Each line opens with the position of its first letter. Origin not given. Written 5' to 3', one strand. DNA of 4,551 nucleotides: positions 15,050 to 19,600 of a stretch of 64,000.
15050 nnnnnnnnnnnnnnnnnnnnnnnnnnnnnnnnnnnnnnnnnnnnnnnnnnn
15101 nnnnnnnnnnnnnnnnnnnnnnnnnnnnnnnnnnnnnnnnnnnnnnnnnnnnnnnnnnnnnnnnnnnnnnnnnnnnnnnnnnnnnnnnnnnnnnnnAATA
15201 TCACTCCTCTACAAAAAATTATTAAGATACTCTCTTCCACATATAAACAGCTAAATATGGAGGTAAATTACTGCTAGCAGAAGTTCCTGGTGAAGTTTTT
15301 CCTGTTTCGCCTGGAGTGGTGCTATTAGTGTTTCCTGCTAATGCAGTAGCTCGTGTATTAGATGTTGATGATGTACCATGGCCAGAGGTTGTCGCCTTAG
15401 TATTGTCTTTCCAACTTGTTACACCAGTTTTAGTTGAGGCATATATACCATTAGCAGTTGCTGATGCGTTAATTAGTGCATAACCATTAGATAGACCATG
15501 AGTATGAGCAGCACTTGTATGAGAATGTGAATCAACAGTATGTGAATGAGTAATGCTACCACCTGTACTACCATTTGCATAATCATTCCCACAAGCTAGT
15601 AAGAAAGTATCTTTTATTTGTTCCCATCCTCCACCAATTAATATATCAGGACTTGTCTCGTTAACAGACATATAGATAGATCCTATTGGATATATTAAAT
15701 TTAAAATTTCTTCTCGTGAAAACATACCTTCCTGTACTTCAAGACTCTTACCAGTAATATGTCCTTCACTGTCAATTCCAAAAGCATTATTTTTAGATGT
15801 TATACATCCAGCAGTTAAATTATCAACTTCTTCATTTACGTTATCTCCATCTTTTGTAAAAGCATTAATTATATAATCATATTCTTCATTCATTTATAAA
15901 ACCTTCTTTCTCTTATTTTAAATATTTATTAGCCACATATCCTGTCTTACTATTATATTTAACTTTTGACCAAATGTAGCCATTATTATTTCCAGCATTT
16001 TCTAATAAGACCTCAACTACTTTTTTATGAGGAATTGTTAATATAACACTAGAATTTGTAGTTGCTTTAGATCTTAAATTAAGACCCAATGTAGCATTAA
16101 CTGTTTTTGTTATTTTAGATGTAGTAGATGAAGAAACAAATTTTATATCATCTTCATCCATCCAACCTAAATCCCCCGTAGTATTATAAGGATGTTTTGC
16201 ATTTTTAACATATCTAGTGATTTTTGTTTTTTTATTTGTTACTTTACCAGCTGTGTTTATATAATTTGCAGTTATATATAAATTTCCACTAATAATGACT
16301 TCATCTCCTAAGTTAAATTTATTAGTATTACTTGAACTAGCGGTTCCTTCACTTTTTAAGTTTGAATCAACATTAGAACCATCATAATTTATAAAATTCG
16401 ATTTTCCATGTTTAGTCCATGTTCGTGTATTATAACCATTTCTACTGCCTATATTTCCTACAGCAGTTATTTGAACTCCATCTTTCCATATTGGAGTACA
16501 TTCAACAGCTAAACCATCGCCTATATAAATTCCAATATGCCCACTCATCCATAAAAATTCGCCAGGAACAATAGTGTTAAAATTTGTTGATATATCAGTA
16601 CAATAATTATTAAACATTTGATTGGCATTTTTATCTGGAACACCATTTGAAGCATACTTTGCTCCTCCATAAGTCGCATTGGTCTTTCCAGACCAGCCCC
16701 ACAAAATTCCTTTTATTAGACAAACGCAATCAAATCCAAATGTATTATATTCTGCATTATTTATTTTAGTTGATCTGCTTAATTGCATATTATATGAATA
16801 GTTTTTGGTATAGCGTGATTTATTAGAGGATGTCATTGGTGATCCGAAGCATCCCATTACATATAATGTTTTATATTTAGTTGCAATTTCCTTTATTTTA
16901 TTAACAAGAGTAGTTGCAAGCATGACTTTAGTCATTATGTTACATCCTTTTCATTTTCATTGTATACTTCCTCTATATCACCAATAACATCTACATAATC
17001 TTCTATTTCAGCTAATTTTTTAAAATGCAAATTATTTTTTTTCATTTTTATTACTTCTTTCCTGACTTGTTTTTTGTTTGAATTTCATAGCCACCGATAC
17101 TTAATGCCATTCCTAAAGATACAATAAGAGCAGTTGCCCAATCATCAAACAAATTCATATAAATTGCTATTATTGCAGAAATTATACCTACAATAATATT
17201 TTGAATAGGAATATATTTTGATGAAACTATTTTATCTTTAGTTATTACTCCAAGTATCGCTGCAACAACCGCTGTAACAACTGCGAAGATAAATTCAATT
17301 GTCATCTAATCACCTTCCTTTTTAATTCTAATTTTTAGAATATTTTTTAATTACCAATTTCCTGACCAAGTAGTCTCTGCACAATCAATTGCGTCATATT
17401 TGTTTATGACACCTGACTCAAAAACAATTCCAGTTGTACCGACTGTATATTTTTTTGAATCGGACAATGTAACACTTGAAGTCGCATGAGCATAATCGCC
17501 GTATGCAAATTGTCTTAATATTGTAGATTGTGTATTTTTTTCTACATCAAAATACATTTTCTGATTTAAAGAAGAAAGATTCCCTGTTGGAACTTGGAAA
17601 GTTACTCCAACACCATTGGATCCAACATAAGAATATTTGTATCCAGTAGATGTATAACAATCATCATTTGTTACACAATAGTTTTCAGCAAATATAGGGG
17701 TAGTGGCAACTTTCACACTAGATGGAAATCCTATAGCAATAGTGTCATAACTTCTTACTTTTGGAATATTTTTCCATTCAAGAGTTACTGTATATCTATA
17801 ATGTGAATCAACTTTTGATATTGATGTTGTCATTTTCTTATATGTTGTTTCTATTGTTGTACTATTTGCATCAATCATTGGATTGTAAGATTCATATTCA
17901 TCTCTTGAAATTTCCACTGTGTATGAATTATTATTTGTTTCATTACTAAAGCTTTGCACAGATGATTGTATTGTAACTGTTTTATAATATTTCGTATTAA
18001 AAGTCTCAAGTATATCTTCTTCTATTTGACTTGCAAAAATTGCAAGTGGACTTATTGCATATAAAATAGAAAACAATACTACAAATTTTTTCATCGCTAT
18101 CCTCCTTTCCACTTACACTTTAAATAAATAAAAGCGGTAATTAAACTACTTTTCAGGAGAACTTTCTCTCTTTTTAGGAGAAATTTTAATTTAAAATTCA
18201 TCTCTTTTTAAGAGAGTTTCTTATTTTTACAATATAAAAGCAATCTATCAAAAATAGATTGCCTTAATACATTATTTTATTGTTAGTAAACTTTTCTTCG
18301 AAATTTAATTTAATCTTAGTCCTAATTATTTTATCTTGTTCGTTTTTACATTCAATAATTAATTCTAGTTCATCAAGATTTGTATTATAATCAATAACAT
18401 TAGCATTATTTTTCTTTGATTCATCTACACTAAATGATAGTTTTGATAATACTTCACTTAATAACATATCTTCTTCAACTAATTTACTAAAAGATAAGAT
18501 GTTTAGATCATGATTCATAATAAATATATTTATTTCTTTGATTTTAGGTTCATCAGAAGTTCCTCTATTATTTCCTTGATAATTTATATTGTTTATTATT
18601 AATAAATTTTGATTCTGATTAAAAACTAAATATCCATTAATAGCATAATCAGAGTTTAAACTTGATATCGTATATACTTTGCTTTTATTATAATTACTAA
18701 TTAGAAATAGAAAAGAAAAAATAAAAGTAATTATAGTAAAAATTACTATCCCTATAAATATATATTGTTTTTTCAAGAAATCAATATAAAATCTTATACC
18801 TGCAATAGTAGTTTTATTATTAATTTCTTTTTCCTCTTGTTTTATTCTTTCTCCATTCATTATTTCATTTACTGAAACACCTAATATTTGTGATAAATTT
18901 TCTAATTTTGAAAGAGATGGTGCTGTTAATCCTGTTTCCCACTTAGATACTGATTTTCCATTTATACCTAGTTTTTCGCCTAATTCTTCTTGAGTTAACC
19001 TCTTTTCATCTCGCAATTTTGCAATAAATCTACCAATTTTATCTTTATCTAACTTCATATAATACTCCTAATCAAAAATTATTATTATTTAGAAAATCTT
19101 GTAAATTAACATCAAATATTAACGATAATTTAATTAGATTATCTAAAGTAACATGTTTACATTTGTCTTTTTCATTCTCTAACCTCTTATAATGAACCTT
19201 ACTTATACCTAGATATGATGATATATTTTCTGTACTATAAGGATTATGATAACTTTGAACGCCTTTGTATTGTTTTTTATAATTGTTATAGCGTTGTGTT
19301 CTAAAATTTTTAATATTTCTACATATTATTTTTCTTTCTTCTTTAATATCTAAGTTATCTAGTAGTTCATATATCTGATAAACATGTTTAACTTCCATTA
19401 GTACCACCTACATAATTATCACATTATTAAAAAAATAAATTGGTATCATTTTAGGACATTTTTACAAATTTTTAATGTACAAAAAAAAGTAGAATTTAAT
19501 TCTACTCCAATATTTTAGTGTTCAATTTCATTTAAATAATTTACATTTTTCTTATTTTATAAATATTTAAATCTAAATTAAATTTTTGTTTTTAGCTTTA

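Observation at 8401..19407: RHS polymorphic toxin operon fused to a phage-derived holin / signal-less lysin / tail-collar module: candidate dedicated release system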

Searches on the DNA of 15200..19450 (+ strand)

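Call 11: search_dna_similar(query=window:15200-19450:+, collection=phages, mode=distant)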
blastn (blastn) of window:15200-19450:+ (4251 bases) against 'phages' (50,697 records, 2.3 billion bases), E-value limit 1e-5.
No match.
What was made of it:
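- On Intact prophage: The locus DNA has no match in phage genomes (call 11).
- Tried and rejected: Phage DNA similarity. blastn of 15200-19450 against 50,697 phage genomes found nothing (call 11).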
